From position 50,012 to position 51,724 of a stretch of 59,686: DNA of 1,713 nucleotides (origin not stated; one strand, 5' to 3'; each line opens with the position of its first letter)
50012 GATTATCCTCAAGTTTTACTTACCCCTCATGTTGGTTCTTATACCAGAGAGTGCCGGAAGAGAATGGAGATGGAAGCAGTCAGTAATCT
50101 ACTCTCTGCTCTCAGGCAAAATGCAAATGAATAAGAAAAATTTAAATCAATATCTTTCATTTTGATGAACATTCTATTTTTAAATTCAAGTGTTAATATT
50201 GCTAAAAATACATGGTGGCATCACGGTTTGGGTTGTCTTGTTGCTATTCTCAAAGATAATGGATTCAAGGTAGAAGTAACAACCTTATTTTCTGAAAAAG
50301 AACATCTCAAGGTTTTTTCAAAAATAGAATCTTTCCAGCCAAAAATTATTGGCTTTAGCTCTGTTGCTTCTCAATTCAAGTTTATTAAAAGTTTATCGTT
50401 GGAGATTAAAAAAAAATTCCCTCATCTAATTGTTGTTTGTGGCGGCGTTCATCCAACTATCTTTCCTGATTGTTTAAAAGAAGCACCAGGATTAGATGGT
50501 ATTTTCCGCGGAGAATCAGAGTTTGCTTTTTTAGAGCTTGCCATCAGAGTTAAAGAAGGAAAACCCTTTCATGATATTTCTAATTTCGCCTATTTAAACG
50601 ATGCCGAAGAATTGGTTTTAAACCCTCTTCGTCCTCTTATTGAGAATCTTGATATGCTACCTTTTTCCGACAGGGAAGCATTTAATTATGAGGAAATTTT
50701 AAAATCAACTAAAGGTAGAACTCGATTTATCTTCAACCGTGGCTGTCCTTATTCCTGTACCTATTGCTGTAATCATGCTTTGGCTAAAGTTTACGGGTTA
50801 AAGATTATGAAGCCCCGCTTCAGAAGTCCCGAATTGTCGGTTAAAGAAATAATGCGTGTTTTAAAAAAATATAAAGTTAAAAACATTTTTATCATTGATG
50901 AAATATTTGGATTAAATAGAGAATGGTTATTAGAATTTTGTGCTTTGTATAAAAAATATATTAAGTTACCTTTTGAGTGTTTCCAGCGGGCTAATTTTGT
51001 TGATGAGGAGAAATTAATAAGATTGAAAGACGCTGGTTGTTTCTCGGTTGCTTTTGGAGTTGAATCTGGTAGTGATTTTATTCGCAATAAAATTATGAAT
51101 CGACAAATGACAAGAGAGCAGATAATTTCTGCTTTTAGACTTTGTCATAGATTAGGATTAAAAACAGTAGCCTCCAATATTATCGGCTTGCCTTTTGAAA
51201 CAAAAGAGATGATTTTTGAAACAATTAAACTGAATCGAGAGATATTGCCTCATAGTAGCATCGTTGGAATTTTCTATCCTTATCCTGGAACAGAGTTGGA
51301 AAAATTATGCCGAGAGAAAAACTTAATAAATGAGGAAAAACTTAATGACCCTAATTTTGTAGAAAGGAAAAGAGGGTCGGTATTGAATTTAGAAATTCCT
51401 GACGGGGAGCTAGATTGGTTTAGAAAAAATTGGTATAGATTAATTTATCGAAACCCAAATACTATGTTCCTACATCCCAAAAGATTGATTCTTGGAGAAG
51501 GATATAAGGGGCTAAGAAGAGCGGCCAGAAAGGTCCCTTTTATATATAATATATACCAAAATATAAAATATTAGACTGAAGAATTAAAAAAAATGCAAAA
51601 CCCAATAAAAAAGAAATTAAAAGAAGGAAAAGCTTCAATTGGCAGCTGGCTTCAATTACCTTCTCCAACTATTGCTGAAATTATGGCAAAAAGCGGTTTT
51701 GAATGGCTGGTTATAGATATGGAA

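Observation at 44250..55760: Second, differently built CMP-ulosonic-acid-like module: SIS, two Gfo/Idh/MocA, 2-hydroxyacid DH, B12-rSAM, HpcH aldolase, two Zn-ribbon MTases, KdsB-like enzyme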

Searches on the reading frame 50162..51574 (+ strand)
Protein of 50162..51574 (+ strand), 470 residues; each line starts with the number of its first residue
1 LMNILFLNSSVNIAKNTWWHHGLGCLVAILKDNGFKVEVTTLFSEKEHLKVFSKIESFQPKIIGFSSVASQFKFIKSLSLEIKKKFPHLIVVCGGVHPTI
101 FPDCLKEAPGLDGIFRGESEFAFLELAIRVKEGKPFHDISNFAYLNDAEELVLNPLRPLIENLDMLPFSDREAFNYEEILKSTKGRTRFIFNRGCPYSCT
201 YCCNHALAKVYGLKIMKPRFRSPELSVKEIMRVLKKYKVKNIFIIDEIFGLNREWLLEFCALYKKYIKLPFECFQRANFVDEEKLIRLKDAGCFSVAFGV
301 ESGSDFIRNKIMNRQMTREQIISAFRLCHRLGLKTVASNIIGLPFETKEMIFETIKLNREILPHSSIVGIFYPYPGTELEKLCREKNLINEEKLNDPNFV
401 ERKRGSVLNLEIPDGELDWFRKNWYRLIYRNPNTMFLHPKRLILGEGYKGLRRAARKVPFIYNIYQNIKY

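Call 4: search_protein_families(library=pfam, proteins=[window:50162-51574:+], max_evalue=0.01)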
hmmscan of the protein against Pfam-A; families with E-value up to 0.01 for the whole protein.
window:50162-51574:+ (470 aa): 2 families
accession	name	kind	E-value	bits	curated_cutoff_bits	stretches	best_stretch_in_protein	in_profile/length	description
PF04055.27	Radical_SAM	-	7.3e-25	88.5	29.5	1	190-357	2-165/166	Radical SAM superfamily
PF02310.24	B12-binding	-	3.1e-15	56.5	32.1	1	20-126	14-120/121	B12 binding domain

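Call 6: search_protein_families(library=ncbifam, proteins=[window:50162-51574:+], max_evalue=0.01)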
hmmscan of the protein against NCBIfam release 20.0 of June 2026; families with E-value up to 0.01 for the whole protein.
window:50162-51574:+ (470 aa): 38 families (the best 25 are shown)
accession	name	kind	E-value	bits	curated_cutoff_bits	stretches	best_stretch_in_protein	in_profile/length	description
TIGR03471.1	HpnJ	equivalog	1.8e-41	142.5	577.6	1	65-414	75-415/472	hopanoid biosynthesis associated radical SAM protein HpnJ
TIGR02026.1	BchE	equivalog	5.7e-37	127.7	481.35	1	11-392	14-396/497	magnesium-protoporphyrin IX monomethyl ester anaerobic oxidative cyclase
NF050148.1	rSAM_ApyD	equivalog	1.1e-33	116.5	750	1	51-379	66-389/645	RiPP biosynthesis radical SAM protein ApyD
TIGR04479.1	bcpD_PhpK_rSAM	subfamily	1.7e-27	96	600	1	22-365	74-413/504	PhpK family radical SAM P-methyltransferase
TIGR04013.1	B12_SAM_MJ_1487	hypoth_equivalog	1.3e-25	90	251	2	22-233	12-191/382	TIGR04013 family B12-binding domain/radical SAM domain-containing protein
TIGR04072.2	rSAM_ladder_B12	equivalog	1.6e-25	89.7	360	1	5-397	3-387/443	lipid biosynthesis B12-binding/radical SAM protein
TIGR03975.1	rSAM_ocin_1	subfamily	4.3e-24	85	281.85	1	51-357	120-426/606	RiPP maturation radical SAM C-methyltransferase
NF033070.1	rSAM_AprD4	equivalog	9.9e-22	77.4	500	1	191-392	201-399/456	AprD4 family radical SAM diol-dehydratase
TIGR04385.1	B12_rSAM_cofa1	equivalog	3.4e-21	76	450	1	17-389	17-400/438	B12 lower ligand biosynthesis radical SAM protein BzaD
TIGR04014.1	B12_SAM_MJ_0865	equivalog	5.5e-19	68.3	360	1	19-387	10-362/434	methyl-coenzyme M reductase glutamine C-methyltransferase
TIGR04367.1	HpnR_B12_rSAM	equivalog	7.4e-18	64.3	650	1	22-379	24-369/490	hopanoid C-3 methylase HpnR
TIGR04190.1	B12_SAM_Ta0216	equivalog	2.2e-16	59.6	500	1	81-362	102-395/554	TIGR04190 family B12-binding domain/radical SAM domain protein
NF033712.0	B12_rSAM_KedN5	subfamily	1.3e-14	53.3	700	1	56-253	59-255/624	KedN5 family methylcobalamin-dependent radical SAM C-methyltransferase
NF038361.1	rSAM_Sden_1168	equivalog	3.9e-14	52.1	575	1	53-381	134-471/560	Sden_1168 family B12-binding radical SAM P-methyltransferase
TIGR04295.1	B12_rSAM_oligo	hypoth_equivalog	1.2e-13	50.6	400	1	91-352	104-353/422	TIGR04295 family B12-binding domain-containing radical SAM protein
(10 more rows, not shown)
